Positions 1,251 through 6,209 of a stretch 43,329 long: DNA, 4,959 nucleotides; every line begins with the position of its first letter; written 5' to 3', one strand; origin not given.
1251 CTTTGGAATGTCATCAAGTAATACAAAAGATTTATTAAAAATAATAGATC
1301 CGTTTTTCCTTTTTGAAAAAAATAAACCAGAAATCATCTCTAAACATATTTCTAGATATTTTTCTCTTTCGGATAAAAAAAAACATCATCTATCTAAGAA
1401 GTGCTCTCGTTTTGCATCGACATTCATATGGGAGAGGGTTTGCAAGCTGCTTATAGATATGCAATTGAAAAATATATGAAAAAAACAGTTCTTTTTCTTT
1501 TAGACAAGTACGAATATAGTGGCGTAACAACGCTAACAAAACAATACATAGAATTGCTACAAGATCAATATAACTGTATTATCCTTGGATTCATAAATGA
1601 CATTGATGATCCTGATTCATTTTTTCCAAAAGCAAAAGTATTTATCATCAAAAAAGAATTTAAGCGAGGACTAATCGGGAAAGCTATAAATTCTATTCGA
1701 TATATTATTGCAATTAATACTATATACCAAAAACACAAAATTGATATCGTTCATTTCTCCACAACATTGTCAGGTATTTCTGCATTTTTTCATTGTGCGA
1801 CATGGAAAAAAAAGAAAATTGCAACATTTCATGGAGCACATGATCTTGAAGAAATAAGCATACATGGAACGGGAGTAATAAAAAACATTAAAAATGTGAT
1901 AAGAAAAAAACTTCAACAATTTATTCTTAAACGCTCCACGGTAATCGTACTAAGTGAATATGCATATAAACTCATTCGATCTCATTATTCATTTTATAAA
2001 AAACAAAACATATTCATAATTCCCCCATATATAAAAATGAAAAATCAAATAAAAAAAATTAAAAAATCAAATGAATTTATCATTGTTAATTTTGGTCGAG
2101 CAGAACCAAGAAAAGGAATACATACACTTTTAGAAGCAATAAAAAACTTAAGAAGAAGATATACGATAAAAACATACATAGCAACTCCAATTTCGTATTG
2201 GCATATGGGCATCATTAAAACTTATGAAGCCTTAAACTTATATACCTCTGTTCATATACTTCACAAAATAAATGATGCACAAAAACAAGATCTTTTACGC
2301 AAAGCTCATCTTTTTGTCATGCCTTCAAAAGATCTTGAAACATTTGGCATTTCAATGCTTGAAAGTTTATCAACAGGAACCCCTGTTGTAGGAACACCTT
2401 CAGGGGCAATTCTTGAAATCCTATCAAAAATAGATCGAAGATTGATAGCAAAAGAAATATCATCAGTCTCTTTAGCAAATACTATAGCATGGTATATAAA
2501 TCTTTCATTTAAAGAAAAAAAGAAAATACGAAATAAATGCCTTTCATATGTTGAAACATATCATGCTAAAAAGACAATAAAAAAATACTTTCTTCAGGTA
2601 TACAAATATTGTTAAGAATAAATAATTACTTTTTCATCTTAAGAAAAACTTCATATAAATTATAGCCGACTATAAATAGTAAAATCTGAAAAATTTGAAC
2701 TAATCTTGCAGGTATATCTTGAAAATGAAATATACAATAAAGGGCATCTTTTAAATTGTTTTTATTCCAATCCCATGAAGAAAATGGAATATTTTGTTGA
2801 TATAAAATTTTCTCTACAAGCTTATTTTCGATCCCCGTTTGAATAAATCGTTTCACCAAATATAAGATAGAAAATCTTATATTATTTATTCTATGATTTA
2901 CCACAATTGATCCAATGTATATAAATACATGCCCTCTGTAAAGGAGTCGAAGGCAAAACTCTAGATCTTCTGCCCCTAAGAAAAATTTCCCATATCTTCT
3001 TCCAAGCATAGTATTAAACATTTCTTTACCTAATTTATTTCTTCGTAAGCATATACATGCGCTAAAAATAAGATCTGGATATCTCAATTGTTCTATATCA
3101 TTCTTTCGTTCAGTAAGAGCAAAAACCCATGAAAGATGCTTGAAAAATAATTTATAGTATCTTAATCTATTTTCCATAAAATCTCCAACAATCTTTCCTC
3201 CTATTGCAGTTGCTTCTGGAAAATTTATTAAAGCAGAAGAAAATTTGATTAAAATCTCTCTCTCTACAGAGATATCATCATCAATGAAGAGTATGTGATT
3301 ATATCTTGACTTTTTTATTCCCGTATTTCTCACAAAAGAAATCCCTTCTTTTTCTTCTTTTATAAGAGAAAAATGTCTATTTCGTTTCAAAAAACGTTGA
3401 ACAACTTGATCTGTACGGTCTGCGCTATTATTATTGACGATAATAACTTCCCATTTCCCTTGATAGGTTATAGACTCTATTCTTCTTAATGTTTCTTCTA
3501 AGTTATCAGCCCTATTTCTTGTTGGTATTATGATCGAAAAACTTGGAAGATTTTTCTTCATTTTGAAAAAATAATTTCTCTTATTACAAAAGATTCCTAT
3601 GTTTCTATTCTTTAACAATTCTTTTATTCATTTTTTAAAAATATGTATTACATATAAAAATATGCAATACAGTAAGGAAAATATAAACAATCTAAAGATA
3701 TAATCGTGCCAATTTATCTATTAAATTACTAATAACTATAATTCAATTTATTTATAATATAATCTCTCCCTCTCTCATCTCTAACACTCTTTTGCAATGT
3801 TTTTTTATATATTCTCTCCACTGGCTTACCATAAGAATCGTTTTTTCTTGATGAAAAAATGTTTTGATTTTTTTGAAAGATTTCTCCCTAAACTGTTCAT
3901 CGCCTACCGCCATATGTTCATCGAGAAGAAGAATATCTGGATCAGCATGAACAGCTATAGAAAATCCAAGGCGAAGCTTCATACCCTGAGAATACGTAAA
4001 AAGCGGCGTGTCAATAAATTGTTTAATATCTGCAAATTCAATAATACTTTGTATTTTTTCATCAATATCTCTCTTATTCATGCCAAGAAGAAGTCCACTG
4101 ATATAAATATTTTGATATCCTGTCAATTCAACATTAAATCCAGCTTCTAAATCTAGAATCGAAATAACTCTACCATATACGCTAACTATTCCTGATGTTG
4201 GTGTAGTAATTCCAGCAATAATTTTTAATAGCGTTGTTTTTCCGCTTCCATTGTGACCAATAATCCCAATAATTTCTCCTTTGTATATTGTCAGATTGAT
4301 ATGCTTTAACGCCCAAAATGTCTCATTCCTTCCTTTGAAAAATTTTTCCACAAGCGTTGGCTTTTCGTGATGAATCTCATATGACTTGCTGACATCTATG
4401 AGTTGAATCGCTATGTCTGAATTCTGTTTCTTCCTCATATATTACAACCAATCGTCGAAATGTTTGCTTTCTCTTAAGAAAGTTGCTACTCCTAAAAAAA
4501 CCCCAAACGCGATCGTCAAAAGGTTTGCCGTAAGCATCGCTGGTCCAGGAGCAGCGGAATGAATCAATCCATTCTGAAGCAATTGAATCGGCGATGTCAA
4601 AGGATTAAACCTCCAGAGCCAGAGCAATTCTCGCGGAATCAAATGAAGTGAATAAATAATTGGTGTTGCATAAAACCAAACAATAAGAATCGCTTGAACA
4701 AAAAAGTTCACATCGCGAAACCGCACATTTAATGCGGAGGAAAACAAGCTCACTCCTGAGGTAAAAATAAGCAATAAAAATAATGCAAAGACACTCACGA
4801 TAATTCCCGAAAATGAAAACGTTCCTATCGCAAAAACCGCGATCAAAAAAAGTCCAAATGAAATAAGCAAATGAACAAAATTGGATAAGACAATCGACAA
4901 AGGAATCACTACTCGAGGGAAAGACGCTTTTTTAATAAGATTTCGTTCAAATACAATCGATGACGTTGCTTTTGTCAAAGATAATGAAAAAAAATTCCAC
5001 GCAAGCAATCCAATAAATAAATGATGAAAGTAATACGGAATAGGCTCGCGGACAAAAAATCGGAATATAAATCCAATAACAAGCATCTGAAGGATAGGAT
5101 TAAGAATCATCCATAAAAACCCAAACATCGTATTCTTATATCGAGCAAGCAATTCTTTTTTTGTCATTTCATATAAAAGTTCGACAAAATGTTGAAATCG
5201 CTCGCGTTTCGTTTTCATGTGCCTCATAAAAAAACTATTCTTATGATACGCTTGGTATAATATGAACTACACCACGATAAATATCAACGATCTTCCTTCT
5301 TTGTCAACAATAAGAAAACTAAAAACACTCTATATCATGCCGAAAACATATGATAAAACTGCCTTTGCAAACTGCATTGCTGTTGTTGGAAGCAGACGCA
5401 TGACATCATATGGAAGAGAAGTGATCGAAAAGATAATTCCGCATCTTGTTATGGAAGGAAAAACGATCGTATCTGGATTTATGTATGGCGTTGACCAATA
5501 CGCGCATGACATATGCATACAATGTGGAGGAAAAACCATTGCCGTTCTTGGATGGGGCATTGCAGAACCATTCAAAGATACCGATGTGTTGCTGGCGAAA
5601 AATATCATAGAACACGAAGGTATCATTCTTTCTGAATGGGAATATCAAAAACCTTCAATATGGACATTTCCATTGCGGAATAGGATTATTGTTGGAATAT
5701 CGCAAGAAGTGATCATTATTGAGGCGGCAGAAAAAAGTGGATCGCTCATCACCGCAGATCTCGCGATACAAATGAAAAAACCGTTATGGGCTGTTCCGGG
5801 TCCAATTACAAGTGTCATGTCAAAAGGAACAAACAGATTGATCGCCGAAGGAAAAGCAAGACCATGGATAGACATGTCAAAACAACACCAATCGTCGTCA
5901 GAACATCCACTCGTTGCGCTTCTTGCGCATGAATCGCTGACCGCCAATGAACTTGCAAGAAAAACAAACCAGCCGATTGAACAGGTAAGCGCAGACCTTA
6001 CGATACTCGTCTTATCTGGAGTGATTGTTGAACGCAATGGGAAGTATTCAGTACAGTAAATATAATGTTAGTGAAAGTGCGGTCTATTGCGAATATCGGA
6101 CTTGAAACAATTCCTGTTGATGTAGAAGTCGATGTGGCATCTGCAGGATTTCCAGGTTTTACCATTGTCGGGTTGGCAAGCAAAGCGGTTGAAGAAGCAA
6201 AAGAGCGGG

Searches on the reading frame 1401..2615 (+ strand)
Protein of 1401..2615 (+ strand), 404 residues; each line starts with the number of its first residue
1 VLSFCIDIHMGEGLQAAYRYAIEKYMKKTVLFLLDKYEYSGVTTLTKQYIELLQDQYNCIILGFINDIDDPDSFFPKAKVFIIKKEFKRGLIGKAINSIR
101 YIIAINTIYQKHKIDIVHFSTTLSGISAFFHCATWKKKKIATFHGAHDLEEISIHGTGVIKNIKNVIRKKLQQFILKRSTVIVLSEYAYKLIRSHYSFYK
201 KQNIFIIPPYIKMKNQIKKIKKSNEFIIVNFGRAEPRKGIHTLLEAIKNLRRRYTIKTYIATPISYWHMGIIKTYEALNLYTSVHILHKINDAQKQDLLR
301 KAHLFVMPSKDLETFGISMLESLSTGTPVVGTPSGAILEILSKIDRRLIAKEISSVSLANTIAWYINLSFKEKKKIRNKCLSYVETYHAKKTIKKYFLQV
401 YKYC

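Call 10: search_protein_families(library=pfam, proteins=[window:1401-2615:+], max_evalue=0.001)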
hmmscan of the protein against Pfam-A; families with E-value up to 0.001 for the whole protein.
window:1401-2615:+ (404 aa): 4 families
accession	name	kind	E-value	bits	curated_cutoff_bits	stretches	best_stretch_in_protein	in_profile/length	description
PF00534.26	Glycos_transf_1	-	1.7e-24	86.8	26.4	1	216-377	5-166/172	Glycosyl transferases group 1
PF13692.12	Glyco_trans_1_4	-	8.1e-19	68.7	27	1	226-364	2-138/142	Glycosyl transferases group 1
PF13439.12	Glyco_transf_4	-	2.1e-11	44.5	28.5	1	41-210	3-165/170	Glycosyltransferase Family 4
PF20706.3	GT4-conflict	-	2.5e-07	30.4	26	1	200-353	170-333/385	Family 4 Glycosyltransferase in conflict systems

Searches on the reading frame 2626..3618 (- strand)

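Call 10: search_protein_families(library=pfam, proteins=[window:2626-3618:-], max_evalue=0.001)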
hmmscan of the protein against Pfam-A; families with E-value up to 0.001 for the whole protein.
window:2626-3618:- (330 aa): 4 families
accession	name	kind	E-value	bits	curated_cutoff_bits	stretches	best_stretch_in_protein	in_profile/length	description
PF00535.33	Glycos_transf_2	-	1.7e-22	80.6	23.3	1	28-191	1-160/168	Glycosyl transferase family 2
PF10111.15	Glyco_tranf_2_2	-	9.8e-10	38.8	27.3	1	28-120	1-96/276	Glycosyltransferase like family 2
PF13641.12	Glyco_tranf_2_3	-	7.4e-09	36.4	27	1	25-232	1-201/230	Glycosyltransferase like family 2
PF20691.3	TAGT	-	0.00013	22.4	27.5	0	28-233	2-188/205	TET-Associated Glycosyltransferase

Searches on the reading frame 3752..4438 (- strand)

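Call 10: search_protein_families(library=pfam, proteins=[window:3752-4438:-], max_evalue=0.001)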
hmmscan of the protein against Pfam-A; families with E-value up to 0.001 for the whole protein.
window:3752-4438:- (228 aa): 3 families
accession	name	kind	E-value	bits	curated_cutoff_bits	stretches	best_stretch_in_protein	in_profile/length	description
PF00005.33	ABC_tran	-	5.6e-24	85.7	25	1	44-175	1-135/137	ABC transporter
PF13304.12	AAA_21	-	1.8e-05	25.4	27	0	56-77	1-22/304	AAA domain, putative AbiEii toxin, Type IV TA system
PF13476.12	AAA_23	-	2.4e-05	25.5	27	1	46-149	14-124/201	AAA domain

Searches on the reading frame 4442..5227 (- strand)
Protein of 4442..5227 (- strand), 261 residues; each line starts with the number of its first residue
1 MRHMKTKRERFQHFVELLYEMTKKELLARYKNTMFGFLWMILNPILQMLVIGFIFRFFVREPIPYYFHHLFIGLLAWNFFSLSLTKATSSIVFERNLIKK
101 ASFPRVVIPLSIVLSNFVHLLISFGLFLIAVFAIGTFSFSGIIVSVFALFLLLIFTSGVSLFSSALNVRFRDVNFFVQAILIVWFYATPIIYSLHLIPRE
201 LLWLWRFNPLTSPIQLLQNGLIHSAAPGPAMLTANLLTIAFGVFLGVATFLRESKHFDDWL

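Call 10: search_protein_families(library=pfam, proteins=[window:4442-5227:-], max_evalue=0.001)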
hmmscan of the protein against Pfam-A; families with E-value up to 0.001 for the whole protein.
window:4442-5227:- (261 aa): 1 family
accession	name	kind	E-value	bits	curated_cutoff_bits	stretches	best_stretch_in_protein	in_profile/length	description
PF01061.29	ABC2_membrane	-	1.9e-19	70.5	26.9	1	18-220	3-209/211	ABC-2 type transporter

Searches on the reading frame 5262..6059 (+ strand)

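Call 10: search_protein_families(library=pfam, proteins=[window:5262-6059:+], max_evalue=0.001)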
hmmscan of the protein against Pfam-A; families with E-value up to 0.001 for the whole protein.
window:5262-6059:+ (265 aa): 2 families
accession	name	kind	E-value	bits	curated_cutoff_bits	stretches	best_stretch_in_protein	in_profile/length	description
PF02481.21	DNA_processg_A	-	4.6e-54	183.3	29.6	1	36-199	44-208/212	DNA recombination-mediator protein A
PF17782.7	DprA_WH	-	5.2e-06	26.8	22.9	1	206-260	6-60/61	DprA winged helix domain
